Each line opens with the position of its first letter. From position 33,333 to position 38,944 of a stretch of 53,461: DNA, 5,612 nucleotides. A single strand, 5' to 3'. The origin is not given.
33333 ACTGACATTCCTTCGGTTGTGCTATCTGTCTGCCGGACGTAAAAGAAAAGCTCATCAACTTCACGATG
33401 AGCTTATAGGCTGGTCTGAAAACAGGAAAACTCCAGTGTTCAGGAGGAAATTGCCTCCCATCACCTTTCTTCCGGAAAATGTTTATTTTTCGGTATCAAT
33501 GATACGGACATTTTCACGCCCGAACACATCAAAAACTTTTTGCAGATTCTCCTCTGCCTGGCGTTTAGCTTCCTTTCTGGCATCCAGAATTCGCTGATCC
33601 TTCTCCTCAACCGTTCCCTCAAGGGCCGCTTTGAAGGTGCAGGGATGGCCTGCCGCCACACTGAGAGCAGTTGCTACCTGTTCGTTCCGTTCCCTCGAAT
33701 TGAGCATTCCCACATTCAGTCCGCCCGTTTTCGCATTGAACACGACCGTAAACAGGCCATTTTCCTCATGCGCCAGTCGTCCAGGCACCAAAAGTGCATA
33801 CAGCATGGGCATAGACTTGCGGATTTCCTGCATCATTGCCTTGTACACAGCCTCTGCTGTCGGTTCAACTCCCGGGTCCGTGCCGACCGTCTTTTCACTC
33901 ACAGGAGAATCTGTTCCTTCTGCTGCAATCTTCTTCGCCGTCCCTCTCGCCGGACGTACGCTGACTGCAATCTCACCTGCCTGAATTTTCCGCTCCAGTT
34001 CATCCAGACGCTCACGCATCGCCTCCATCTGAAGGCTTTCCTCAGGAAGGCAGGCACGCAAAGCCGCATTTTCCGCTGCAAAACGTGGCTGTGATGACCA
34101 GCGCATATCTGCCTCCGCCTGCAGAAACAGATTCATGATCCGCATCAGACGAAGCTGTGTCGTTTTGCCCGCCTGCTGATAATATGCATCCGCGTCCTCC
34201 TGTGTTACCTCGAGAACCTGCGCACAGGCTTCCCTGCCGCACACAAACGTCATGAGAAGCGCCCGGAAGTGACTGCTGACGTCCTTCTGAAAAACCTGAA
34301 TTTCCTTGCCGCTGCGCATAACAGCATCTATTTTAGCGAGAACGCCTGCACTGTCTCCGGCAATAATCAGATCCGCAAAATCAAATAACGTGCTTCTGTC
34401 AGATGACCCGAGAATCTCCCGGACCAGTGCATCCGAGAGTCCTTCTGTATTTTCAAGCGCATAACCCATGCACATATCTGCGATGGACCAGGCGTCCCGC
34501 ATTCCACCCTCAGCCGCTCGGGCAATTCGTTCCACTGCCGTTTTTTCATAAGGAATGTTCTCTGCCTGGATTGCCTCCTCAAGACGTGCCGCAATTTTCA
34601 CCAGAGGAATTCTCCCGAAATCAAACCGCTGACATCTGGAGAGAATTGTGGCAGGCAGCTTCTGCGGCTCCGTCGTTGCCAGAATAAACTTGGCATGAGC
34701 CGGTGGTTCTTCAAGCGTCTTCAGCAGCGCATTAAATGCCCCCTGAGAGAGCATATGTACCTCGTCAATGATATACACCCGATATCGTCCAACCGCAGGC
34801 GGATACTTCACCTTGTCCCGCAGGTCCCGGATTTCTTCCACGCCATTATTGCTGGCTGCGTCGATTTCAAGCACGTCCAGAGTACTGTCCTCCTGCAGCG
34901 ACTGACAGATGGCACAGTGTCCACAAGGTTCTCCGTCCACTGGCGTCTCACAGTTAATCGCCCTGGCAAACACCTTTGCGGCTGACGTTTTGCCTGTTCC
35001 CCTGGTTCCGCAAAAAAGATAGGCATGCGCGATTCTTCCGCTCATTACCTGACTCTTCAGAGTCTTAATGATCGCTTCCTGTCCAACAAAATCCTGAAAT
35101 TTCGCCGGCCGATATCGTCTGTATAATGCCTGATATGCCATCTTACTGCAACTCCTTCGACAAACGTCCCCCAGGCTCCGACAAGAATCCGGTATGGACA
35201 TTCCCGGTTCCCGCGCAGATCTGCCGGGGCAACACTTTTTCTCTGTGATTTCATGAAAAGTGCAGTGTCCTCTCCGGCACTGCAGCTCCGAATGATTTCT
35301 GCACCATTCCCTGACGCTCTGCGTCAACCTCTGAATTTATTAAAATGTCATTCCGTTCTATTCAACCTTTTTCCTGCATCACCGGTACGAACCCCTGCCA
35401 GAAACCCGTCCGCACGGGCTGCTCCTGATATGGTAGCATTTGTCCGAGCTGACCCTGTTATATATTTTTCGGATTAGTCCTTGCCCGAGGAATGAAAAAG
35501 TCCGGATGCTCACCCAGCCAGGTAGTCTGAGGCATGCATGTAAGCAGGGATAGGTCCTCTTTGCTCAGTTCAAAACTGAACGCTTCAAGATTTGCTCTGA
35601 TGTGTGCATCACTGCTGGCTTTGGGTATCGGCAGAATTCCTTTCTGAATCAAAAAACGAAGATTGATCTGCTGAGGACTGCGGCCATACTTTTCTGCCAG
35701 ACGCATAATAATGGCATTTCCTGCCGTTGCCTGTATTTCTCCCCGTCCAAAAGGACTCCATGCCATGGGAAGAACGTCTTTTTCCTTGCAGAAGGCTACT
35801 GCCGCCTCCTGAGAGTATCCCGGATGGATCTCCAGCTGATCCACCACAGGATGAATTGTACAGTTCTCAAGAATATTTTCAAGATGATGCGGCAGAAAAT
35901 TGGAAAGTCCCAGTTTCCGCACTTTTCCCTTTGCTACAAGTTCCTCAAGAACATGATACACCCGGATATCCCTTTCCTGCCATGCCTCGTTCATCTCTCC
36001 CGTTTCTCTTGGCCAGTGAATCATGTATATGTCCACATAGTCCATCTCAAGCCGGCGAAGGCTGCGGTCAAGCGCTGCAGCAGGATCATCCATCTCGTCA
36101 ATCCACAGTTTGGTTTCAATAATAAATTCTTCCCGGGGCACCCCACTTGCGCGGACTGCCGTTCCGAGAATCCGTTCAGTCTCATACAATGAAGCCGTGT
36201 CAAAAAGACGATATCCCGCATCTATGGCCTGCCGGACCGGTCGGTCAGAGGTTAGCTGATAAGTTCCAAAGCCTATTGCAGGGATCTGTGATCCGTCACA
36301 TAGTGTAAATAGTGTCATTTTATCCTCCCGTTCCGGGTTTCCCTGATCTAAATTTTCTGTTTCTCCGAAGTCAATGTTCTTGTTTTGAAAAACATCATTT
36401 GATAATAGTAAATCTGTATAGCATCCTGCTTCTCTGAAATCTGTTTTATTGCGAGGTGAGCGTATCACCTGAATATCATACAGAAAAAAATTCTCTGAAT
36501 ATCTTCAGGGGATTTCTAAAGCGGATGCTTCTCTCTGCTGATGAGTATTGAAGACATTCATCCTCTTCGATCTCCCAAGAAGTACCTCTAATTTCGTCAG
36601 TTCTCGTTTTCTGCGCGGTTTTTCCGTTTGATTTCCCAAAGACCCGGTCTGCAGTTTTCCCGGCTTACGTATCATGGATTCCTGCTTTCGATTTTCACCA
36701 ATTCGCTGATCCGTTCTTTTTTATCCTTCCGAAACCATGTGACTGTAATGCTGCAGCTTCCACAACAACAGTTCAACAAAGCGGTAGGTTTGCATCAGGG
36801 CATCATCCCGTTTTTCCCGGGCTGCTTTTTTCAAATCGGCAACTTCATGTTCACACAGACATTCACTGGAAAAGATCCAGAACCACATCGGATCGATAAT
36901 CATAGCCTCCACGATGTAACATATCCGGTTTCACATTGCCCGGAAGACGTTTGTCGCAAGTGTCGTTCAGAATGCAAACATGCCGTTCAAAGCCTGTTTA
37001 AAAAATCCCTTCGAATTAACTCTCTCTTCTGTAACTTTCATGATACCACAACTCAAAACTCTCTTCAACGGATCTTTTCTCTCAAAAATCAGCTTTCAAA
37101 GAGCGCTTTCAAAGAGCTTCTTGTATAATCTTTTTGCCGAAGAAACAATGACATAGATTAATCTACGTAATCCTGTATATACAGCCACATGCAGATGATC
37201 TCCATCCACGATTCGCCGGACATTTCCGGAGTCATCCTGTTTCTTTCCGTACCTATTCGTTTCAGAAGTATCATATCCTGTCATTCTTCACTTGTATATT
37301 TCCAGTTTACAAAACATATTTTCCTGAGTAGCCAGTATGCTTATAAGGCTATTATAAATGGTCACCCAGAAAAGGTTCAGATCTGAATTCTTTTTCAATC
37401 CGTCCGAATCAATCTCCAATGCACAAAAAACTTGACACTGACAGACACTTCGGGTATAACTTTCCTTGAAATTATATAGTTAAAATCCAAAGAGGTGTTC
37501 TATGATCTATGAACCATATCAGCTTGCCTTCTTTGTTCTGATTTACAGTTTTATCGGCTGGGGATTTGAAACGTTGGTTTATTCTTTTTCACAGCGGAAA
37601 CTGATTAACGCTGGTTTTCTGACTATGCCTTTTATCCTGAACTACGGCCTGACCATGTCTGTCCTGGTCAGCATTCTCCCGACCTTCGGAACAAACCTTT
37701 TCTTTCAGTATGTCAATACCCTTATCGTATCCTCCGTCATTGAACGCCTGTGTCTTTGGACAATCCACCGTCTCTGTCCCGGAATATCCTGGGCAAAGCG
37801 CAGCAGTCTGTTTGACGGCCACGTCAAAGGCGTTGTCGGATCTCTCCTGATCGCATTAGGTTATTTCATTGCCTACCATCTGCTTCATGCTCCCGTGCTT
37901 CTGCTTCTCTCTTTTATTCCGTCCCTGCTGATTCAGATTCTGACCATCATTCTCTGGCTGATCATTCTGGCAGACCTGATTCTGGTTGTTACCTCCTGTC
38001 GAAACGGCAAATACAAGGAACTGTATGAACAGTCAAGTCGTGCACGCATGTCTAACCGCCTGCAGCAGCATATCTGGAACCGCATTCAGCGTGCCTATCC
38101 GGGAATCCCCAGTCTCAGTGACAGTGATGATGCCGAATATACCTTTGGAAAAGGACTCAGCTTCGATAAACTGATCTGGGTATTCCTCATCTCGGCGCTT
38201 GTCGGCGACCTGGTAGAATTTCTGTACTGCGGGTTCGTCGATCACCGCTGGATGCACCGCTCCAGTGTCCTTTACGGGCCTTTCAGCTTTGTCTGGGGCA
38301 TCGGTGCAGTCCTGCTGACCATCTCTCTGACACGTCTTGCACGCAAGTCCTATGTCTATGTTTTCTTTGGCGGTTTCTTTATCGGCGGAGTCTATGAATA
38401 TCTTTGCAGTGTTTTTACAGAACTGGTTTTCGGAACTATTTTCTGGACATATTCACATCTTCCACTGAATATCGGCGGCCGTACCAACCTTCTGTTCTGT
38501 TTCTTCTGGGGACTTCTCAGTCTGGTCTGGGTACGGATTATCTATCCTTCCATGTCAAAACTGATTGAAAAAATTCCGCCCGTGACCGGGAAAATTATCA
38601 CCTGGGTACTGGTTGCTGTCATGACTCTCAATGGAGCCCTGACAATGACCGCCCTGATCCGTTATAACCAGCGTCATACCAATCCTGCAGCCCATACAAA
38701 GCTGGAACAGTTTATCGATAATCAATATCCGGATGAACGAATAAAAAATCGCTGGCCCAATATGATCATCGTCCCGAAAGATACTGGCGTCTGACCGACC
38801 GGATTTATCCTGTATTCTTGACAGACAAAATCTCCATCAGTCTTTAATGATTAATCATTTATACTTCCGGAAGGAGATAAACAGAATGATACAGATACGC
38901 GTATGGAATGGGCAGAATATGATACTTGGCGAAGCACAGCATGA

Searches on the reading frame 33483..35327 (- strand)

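Call 43: search_protein_families(library=pfam, proteins=[window:33483-35327:-], max_evalue=0.0001)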
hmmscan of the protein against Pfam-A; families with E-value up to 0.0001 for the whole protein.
window:33483-35327:- (614 aa): 6 families
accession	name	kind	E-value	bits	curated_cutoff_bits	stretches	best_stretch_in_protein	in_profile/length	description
PF13177.12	DNA_pol3_delta2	-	5.4e-45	153.7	27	1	82-238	1-158/161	DNA polymerase III, delta subunit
PF12169.13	DNA_pol3_gamma3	-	2.4e-16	60.2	24.4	1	298-428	2-130/143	DNA polymerase III subunits gamma and tau domain III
PF22608.2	DNAX_ATPase_lid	-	4.3e-12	46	27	1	245-284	2-41/49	DNA polymerase III clamp loader subunit, ATPase lid domain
PF00004.35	AAA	-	1.6e-10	41.9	21.2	1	104-234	2-125/131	ATPase family associated with various cellular activities (AAA)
PF05496.18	RuvB_N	-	8.9e-06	26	27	0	73-156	2-94/159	Holliday junction DNA helicase RuvB P-loop domain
PF13401.12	AAA_22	-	3e-05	24.8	27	0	103-219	8-123/130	AAA domain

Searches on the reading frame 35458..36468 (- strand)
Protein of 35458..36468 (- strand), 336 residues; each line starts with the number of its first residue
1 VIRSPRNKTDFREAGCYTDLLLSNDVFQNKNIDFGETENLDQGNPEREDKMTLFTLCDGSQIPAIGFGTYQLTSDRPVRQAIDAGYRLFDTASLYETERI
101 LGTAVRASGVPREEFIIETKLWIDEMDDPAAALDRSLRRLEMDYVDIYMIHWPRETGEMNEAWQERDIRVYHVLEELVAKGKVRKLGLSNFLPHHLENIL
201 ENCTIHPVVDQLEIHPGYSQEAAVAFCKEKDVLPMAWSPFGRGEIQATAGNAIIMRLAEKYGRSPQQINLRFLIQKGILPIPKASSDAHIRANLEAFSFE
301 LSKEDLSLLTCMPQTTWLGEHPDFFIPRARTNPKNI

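Call 43: search_protein_families(library=pfam, proteins=[window:35458-36468:-], max_evalue=0.0001)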
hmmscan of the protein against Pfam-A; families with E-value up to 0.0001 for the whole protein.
window:35458-36468:- (336 aa): 1 family
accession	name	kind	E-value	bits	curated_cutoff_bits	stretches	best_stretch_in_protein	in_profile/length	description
PF00248.27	Aldo_ket_red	-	7.3e-47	160.3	24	1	66-309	3-286/291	Aldo/keto reductase family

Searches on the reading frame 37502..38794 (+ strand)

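Call 43: search_protein_families(library=pfam, proteins=[window:37502-38794:+], max_evalue=0.0001)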
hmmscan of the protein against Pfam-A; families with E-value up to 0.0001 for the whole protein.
window:37502-38794:+ (430 aa): 1 family
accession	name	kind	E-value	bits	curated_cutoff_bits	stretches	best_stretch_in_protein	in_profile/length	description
PF06541.16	ABC_trans_CmpB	-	5.8e-55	186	25.9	2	226-381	1-150/151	Putative ABC-transporter type IV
